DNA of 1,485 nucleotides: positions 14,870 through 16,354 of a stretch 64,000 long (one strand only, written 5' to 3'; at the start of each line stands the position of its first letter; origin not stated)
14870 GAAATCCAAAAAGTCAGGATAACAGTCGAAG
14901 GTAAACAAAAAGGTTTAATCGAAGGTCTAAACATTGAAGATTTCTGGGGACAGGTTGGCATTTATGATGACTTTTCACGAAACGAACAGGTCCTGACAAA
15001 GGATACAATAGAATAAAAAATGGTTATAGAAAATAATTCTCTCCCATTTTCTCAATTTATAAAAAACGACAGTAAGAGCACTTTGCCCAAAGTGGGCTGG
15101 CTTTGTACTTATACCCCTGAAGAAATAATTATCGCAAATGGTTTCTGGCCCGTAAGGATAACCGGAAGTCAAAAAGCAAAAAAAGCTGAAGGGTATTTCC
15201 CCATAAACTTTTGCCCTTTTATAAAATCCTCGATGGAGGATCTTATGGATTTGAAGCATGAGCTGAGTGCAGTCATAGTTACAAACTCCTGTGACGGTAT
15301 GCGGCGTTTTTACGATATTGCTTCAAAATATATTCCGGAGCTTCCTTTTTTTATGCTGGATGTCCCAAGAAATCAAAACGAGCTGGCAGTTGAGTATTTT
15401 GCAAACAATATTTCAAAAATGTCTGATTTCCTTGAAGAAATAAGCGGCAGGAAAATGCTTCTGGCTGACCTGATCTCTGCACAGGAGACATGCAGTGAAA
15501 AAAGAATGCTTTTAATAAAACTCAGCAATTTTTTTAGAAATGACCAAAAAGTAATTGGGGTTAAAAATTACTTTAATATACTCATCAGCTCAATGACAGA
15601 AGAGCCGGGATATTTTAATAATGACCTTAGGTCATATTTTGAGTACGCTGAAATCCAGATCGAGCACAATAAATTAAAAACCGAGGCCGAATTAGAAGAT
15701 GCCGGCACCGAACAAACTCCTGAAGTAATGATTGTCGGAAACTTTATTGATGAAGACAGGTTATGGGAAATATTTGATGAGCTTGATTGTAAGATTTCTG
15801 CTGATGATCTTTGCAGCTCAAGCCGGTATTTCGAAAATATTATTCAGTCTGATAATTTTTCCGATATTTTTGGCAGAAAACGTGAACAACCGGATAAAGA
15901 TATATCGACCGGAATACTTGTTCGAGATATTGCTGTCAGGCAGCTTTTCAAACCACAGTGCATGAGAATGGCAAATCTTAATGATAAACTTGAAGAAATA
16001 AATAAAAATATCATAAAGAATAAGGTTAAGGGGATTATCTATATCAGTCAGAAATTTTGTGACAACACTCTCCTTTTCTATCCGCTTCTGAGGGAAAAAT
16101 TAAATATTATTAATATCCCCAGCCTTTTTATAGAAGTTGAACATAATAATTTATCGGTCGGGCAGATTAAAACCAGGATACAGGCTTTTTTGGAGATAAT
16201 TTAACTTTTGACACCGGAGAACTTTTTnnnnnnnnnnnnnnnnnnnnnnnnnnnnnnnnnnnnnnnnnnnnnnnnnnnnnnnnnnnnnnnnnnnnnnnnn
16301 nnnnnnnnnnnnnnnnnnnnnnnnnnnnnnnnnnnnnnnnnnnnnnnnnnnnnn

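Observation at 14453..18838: Orphan 2-hydroxyacyl-CoA-dehydratase-family radical enzyme operon led by a GerMN lipoprotein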

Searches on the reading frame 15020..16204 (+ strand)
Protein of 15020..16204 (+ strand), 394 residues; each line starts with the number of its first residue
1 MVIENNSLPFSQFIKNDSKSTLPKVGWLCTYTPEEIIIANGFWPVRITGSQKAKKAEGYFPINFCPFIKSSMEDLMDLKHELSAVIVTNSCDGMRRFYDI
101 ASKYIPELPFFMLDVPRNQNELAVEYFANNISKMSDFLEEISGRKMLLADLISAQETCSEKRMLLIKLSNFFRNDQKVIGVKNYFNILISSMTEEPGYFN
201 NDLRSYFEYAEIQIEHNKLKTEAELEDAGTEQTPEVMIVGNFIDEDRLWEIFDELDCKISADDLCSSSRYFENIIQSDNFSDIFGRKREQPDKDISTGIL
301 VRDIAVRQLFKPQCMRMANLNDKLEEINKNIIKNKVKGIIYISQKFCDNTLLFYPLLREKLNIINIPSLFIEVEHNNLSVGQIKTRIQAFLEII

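Call 3: search_protein_families(library=pfam, proteins=[window:15020-16204:+], max_evalue=0.01)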
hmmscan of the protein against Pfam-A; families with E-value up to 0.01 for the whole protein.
window:15020-16204:+ (394 aa): 1 family
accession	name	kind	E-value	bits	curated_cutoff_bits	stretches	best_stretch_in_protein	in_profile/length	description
PF06050.19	HGD-D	-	3.5e-63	214.7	28.4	1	29-394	1-342/342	2-hydroxyglutaryl-CoA dehydratase, D-component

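Call 4: search_protein_families(library=ncbifam, proteins=[window:15020-16204:+], max_evalue=0.01)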
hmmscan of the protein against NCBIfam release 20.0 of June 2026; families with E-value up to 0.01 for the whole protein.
window:15020-16204:+ (394 aa): 4 families
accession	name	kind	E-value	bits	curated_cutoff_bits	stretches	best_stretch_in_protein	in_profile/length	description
NF040772.1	double_cubane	equivalog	2.1e-42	145.5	350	1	15-394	13-372/372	double-cubane-cluster-containing anaerobic reductase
NF052456.1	HyiscapDhHadC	equivalog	2.2e-37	128.9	700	2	2-274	11-270/372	(R)-2-hydroxyisocaproyl-CoA dehydratase subunit beta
TIGR03190.1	benz_CoA_bzdN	equivalog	4.2e-28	98.2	453.8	1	25-393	30-370/377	benzoyl-CoA reductase, bzd-type, subunit N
TIGR02263.1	benz_CoA_red_C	equivalog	3.2e-14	52.7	421.15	1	24-388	32-374/380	benzoyl-CoA reductase subunit C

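Call 9: search_solved_structures(query=window:15020-16204:+, max_evalue=0.001, show_alignments=3)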
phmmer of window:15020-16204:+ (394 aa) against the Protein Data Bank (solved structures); distinct sequences matched with E-value up to 0.001: 5.
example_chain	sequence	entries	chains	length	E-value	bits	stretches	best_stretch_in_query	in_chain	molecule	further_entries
8s02_B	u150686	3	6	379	9.9e-26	93.9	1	25-393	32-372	BzdN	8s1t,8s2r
6eno_A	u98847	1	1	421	5.4e-25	91.5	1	27-394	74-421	Dehydratase family protein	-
7yyl_C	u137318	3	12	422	5.4e-25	91.5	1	27-394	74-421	Dehydratase family protein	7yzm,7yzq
3o3m_B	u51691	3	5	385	5.7e-23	84.9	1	16-393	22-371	beta subunit 2-hydroxyacyl-CoA dehydratase | beta-subunit 2-hydroxyacyl-CoA dehydratase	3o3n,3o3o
9g87_B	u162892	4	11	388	3.5e-11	46.1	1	25-181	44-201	3-methylbenzoyl-CoA reductase gamma subunit MbdN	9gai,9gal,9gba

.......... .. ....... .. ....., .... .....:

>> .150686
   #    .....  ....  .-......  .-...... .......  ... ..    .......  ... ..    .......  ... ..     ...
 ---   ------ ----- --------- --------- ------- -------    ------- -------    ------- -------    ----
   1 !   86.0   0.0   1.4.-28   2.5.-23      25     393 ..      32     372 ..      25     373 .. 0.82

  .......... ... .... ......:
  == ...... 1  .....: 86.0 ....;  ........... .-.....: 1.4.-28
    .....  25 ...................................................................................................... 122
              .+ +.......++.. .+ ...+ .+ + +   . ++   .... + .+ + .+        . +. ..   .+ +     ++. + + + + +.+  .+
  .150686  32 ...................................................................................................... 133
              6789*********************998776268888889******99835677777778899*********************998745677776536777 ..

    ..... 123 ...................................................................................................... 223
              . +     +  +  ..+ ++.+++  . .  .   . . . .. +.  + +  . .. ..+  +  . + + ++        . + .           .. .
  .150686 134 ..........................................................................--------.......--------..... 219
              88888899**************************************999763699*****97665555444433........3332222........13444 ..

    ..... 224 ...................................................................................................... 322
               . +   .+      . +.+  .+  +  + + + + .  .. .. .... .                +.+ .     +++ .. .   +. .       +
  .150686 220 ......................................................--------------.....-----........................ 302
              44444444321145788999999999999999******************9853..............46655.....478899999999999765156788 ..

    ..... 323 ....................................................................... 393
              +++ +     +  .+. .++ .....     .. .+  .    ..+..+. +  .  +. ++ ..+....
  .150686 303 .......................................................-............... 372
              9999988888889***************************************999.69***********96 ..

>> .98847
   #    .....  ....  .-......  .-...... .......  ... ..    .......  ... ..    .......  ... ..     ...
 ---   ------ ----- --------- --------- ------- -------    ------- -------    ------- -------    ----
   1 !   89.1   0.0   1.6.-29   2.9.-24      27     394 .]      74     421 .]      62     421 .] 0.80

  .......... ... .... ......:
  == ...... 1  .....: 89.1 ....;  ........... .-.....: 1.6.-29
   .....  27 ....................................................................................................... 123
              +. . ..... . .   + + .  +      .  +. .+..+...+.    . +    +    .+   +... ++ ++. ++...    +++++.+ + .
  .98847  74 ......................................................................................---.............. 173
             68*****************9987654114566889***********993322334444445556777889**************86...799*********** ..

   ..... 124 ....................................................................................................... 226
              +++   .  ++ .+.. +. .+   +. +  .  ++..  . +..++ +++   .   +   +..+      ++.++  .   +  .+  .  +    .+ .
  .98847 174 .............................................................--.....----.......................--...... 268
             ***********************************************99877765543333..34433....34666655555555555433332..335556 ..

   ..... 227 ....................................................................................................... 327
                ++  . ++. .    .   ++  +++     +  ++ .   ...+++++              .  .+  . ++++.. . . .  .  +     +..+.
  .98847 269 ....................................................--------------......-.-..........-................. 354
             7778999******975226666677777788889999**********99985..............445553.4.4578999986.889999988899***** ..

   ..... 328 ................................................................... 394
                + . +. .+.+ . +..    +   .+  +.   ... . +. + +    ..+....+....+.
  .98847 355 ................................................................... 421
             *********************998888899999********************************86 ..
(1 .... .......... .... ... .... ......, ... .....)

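Call 11: find_encoding_contigs(protein=window:15020-16204:+, flank=10000, max_places=6)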
Protein window:15020-16204:+ (394 aa): no gene with exactly this product is on record in the collection.

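Call 12: find_homologous_proteins(query=window:15020-16204:+, max_evalue=1e-10)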
Query window:15020-16204:+ (394 aa): 279 proteins with E <= 1e-10 among 3102 candidates; the best 120 are listed.
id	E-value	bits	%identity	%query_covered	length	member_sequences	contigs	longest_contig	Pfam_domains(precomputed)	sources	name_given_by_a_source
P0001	1.5e-260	882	100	100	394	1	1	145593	PF06050.20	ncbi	-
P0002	9.5e-220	747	85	100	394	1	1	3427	PF06050.20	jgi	jgi:benzoyl-CoA reductase/2-hydroxyglutaryl-CoA dehydratase subunit BcrC/BadD/HgdB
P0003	3.7e-216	736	84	100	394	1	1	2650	PF06050.20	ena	-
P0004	1.0e-213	728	82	100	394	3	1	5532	PF06050.20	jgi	jgi:benzoyl-CoA reductase/2-hydroxyglutaryl-CoA dehydratase subunit BcrC/BadD/HgdB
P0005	4.3e-213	725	82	100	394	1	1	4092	PF06050.20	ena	-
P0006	4.5e-212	722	83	100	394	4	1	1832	PF06050.20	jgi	jgi:benzoyl-CoA reductase/2-hydroxyglutaryl-CoA dehydratase subunit BcrC/BadD/HgdB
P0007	1.8e-211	720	82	100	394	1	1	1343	PF06050.20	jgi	jgi:benzoyl-CoA reductase/2-hydroxyglutaryl-CoA dehydratase subunit BcrC/BadD/HgdB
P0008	1.8e-211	720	82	100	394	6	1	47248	PF06050.20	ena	-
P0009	2.2e-211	720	82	100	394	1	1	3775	PF06050.20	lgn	-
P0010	3.9e-210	716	81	100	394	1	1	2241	PF06050.20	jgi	jgi:benzoyl-CoA reductase/2-hydroxyglutaryl-CoA dehydratase subunit BcrC/BadD/HgdB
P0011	1.0e-208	711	82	100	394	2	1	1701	PF06050.20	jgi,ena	-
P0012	1.7e-206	704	81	100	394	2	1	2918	PF06050.20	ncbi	-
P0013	1.4e-205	701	80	100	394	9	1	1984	PF06050.20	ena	-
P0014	1.2e-204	698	80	100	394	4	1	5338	PF06050.20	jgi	jgi:benzoyl-CoA reductase/2-hydroxyglutaryl-CoA dehydratase subunit BcrC/BadD/HgdB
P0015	9.3e-203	691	79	100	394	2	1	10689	PF06050.20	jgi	jgi:benzoyl-CoA reductase/2-hydroxyglutaryl-CoA dehydratase subunit BcrC/BadD/HgdB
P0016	2.3e-200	684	77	100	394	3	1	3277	PF06050.20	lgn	-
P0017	1.1e-162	560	80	81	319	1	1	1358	PF06050.20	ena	-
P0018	4.7e-146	505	100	59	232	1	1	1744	PF06050.20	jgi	jgi:benzoyl-CoA reductase/2-hydroxyglutaryl-CoA dehydratase subunit BcrC/BadD/HgdB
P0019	2.9e-142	492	56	100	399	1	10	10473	PF06050.20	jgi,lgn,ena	jgi:benzoyl-CoA reductase/2-hydroxyglutaryl-CoA dehydratase subunit BcrC/BadD/HgdB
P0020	5.7e-141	488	55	100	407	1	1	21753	PF06050.20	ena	-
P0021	3.0e-138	479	54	100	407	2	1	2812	PF06050.20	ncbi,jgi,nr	ncbi:MAG: 2-hydroxyacyl-CoA dehydratase [Actinobacteria bacterium]|nr:2-hydroxyacyl-CoA dehydratase 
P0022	2.7e-135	469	56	95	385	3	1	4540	PF06050.20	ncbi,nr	ncbi:MAG: 2-hydroxyacyl-CoA dehydratase, partial [Actinobacteria bacterium]|nr:2-hydroxyacyl-CoA deh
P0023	4.3e-135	469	55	100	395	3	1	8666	PF06050.20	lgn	-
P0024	1.5e-134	467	59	94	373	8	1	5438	PF06050.20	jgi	-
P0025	4.1e-131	456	56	96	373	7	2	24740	PF06050.20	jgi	jgi:benzoyl-CoA reductase/2-hydroxyglutaryl-CoA dehydratase subunit BcrC/BadD/HgdB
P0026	4.3e-131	456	54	97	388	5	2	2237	PF06050.20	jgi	jgi:benzoyl-CoA reductase/2-hydroxyglutaryl-CoA dehydratase subunit BcrC/BadD/HgdB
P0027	4.9e-130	452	55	97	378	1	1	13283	PF06050.20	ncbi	-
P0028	1.1e-128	448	57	94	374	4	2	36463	PF06050.20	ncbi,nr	ncbi:MAG: R-phenyllactate dehydratase beta subunit [Actinobacteria bacterium ADurb.Bin346]|nr:MAG: R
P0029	6.0e-125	435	53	100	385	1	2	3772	PF06050.20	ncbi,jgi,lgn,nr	ncbi:MAG: 2-hydroxyacyl-CoA dehydratase [Actinobacteria bacterium]|nr:2-hydroxyacyl-CoA dehydratase 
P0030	4.0e-122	426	52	98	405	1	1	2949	PF06050.20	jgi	-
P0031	5.0e-122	426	53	98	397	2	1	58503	PF06050.20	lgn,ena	-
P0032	8.6e-120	418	53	100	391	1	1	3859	PF06050.20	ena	-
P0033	2.5e-118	414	53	99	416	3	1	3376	PF06050.20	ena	-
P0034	2.6e-118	414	51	98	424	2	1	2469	PF06050.20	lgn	-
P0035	1.3e-117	411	52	100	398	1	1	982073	PF06050.20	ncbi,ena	-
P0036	6.3e-109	383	51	94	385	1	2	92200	PF06050.20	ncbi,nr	ncbi:MAG: 2-hydroxyacyl-CoA dehydratase family protein [Actinobacteria bacterium]|nr:2-hydroxyacyl-C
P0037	8.7e-109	382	50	98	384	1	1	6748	PF06050.20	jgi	-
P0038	1.7e-107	378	50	94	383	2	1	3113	PF06050.20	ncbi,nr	ncbi:MAG: 2-hydroxyacyl-CoA dehydratase family protein [Actinobacteria bacterium]|nr:2-hydroxyacyl-C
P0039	1.7e-107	378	49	94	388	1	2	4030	PF06050.20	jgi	-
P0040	2.8e-107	377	49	98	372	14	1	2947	PF06050.20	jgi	jgi:benzoyl-CoA reductase/2-hydroxyglutaryl-CoA dehydratase subunit BcrC/BadD/HgdB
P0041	8.2e-107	376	48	99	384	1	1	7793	PF06050.20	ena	-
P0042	1.3e-106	375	47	99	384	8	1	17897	PF06050.20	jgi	jgi:benzoyl-CoA reductase subunit C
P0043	1.7e-106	375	78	57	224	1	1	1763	PF06050.20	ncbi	ncbi:MAG TPA: 2-hydroxyacyl-CoA dehydratase family protein, partial [Candidatus Humimicrobiaceae bac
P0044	4.8e-106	373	48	99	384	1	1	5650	PF06050.20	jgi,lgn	-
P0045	8.3e-106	372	48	94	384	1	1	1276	PF06050.20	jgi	-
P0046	1.8e-105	371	48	99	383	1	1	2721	PF06050.20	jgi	jgi:benzoyl-CoA reductase/2-hydroxyglutaryl-CoA dehydratase subunit BcrC/BadD/HgdB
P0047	3.0e-105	371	49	94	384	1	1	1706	PF06050.20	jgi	jgi:benzoyl-CoA reductase/2-hydroxyglutaryl-CoA dehydratase subunit BcrC/BadD/HgdB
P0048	3.1e-105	370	47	99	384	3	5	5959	PF06050.20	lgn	-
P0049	7.7e-105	369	49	97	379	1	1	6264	PF06050.20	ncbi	-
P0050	1.4e-104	368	48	100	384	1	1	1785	PF06050.20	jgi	jgi:benzoyl-CoA reductase/2-hydroxyglutaryl-CoA dehydratase subunit BcrC/BadD/HgdB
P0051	1.6e-104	368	47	99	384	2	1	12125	PF06050.20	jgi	-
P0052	2.0e-104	368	48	94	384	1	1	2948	PF06050.20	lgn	-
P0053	3.3e-104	367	48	94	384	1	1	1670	PF06050.20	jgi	-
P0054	4.0e-104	367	47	94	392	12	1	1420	PF06050.20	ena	-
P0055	6.8e-104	366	46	99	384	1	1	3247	PF06050.20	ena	-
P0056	8.1e-104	366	48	94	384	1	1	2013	PF06050.20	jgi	-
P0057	8.8e-104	366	47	99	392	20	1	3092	PF06050.20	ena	-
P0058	1.6e-103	365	48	99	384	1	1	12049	PF06050.20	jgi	jgi:benzoyl-CoA reductase subunit C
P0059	2.7e-103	364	47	94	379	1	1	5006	PF06050.20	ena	-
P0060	2.9e-103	364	47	99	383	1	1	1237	PF06050.20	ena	-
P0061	3.0e-103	364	48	94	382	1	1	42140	PF06050.20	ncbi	-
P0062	5.4e-103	363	48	94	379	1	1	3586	PF06050.20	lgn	-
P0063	5.5e-103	363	48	94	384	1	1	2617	PF06050.20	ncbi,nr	ncbi:MAG: 2-hydroxyacyl-CoA dehydratase [Actinobacteria bacterium]|nr:2-hydroxyacyl-CoA dehydratase 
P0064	6.8e-103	363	49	96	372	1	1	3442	PF06050.20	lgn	-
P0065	1.0e-102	362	48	94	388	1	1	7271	PF06050.20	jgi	jgi:benzoyl-CoA reductase/2-hydroxyglutaryl-CoA dehydratase subunit BcrC/BadD/HgdB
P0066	1.7e-102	362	46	95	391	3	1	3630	PF06050.20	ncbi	-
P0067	1.9e-102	361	47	99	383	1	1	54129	PF06050.20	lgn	-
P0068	3.7e-102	360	58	32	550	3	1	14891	PF06050.20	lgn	-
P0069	1.1e-101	359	45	94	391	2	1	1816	PF06050.20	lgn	-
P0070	4.7e-100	353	46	94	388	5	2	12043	PF06050.20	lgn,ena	-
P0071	4.6e-99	350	47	94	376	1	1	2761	PF06050.20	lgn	-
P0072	8.3e-99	349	44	95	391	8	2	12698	PF06050.20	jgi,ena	-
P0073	5.6e-98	347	44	100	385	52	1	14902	PF06050.20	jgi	-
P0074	4.5e-97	344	44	97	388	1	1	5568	PF06050.20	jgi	-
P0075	4.7e-97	344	44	96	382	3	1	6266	PF06050.20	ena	-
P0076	5.9e-97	343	46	97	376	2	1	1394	PF06050.20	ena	-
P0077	6.6e-97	343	44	97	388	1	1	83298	PF06050.20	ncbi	-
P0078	3.7e-96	341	44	97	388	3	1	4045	PF06050.20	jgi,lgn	-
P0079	4.1e-96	340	43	94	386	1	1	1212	PF06050.20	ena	-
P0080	5.0e-96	340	44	96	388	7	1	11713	PF06050.20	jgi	-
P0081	1.2e-95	339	45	94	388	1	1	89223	PF06050.20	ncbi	-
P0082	1.4e-95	339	44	96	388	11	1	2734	PF06050.20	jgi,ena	-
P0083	3.3e-95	337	42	100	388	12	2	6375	PF06050.20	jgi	jgi:benzoyl-CoA reductase/2-hydroxyglutaryl-CoA dehydratase subunit BcrC/BadD/HgdB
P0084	3.7e-95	337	43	94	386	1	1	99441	PF06050.20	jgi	jgi:benzoyl-CoA reductase/2-hydroxyglutaryl-CoA dehydratase subunit BcrC/BadD/HgdB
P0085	6.9e-95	336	44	94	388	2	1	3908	PF06050.20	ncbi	-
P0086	8.8e-95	336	42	94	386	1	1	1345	PF06050.20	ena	-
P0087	1.1e-94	336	44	94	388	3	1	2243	PF06050.20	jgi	-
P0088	1.2e-94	336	42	94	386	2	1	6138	PF06050.20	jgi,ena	-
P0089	1.5e-94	335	43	94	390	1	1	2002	PF06050.20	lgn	-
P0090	2.3e-94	335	44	99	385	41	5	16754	PF06050.20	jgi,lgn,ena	-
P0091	5.2e-94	334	42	94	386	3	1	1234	PF06050.20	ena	-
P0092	7.4e-94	333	44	97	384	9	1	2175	PF06050.20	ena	-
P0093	1.1e-93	333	43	94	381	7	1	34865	PF06050.20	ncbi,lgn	-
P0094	2.0e-93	332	42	96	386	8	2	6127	PF06050.20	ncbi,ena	-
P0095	2.1e-93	332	44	94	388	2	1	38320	PF06050.20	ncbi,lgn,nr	ncbi:MAG: 2-hydroxyacyl-CoA dehydratase family protein [Actinomycetota bacterium]|nr:2-hydroxyacyl-C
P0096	2.3e-93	331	42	97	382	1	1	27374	PF06050.20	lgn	-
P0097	2.4e-93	331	43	96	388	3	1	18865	PF06050.20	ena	-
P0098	2.5e-93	331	43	97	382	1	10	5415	PF06050.20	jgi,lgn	-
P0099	2.8e-93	331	42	94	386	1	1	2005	PF06050.20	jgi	jgi:benzoyl-CoA reductase subunit C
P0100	4.8e-93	330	41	96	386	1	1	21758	PF06050.20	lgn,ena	-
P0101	5.5e-93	330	44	94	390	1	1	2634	PF06050.20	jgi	jgi:benzoyl-CoA reductase/2-hydroxyglutaryl-CoA dehydratase subunit BcrC/BadD/HgdB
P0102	5.9e-93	330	44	97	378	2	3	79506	PF06050.20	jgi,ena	-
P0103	8.9e-93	330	43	94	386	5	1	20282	PF06050.20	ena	-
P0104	1.3e-92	329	43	94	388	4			PF06050.20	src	-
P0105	4.2e-92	327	44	94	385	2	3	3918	PF06050.20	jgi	jgi:benzoyl-CoA reductase/2-hydroxyglutaryl-CoA dehydratase subunit BcrC/BadD/HgdB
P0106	5.0e-92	327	42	94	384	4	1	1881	PF06050.20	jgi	-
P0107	6.5e-92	327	43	97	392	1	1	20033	PF06050.20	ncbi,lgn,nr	ncbi:MAG: 2-hydroxyacyl-CoA dehydratase [Actinobacteria bacterium]|nr:2-hydroxyacyl-CoA dehydratase 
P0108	6.7e-92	327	42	94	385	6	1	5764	PF06050.20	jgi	jgi:benzoyl-CoA reductase/2-hydroxyglutaryl-CoA dehydratase subunit BcrC/BadD/HgdB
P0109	6.9e-92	327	43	97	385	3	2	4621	PF06050.20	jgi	jgi:benzoyl-CoA reductase/2-hydroxyglutaryl-CoA dehydratase subunit BcrC/BadD/HgdB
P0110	7.4e-92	326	42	97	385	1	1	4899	PF06050.20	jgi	jgi:benzoyl-CoA reductase/2-hydroxyglutaryl-CoA dehydratase subunit BcrC/BadD/HgdB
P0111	8.1e-92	326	42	94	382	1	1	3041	PF06050.20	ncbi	-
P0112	1.0e-91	326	43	97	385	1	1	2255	PF06050.20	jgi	jgi:benzoyl-CoA reductase/2-hydroxyglutaryl-CoA dehydratase subunit BcrC/BadD/HgdB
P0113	1.1e-91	326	44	94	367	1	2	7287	PF06050.20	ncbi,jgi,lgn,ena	-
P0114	1.2e-91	326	42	94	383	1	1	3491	PF06050.20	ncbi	-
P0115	1.9e-91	325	42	97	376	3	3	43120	PF06050.20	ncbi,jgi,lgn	-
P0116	1.9e-91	325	41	98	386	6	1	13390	PF06050.20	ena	-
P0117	2.2e-91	325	42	95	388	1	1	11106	PF06050.20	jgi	-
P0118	2.2e-91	325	41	95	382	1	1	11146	PF06050.20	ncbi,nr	ncbi:MAG: 2-hydroxyacyl-CoA dehydratase family protein [Actinomycetota bacterium]|nr:2-hydroxyacyl-C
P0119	2.3e-91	325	43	94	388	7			PF06050.20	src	-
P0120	4.3e-91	324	43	94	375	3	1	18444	PF06050.20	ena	-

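Call 13: find_encoding_contigs(protein=P0035, flank=8000, max_places=2)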
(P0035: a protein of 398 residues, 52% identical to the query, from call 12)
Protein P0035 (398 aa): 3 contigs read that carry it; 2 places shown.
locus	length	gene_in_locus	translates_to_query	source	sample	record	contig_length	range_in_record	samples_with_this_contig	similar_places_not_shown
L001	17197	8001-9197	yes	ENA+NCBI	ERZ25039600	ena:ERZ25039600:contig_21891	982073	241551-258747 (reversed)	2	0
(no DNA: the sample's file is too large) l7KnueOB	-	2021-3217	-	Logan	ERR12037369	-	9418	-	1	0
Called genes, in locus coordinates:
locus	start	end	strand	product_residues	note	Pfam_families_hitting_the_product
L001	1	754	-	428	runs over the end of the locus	PF02844:GARS_N, PF01071:GARS_A, PF02655:ATP-grasp_3 (weak), PF02843:GARS_C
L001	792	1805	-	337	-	PF00709:Adenylsucc_synt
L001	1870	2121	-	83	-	PF00709:Adenylsucc_synt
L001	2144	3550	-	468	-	PF00772:DnaB, PF03796:DnaB_C, PF13481:AAA_25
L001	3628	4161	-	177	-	PF01281:Ribosomal_L9_N, PF03948:Ribosomal_L9_C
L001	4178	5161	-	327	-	PF09991:DUF2232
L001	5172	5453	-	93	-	PF01084:Ribosomal_S18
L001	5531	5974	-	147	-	PF00436:SSB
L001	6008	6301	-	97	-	PF01250:Ribosomal_S6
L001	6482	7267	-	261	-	PF00300:His_Phos_1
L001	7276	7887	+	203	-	PF10646:Germane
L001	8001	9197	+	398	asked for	PF06050:HGD-D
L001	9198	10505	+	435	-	PF06050:HGD-D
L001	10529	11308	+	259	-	PF01869:BcrAD_BadFG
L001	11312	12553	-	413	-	PF01960:ArgJ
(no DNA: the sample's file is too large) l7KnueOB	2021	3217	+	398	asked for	PF06050:HGD-D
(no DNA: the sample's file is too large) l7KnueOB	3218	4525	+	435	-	PF06050:HGD-D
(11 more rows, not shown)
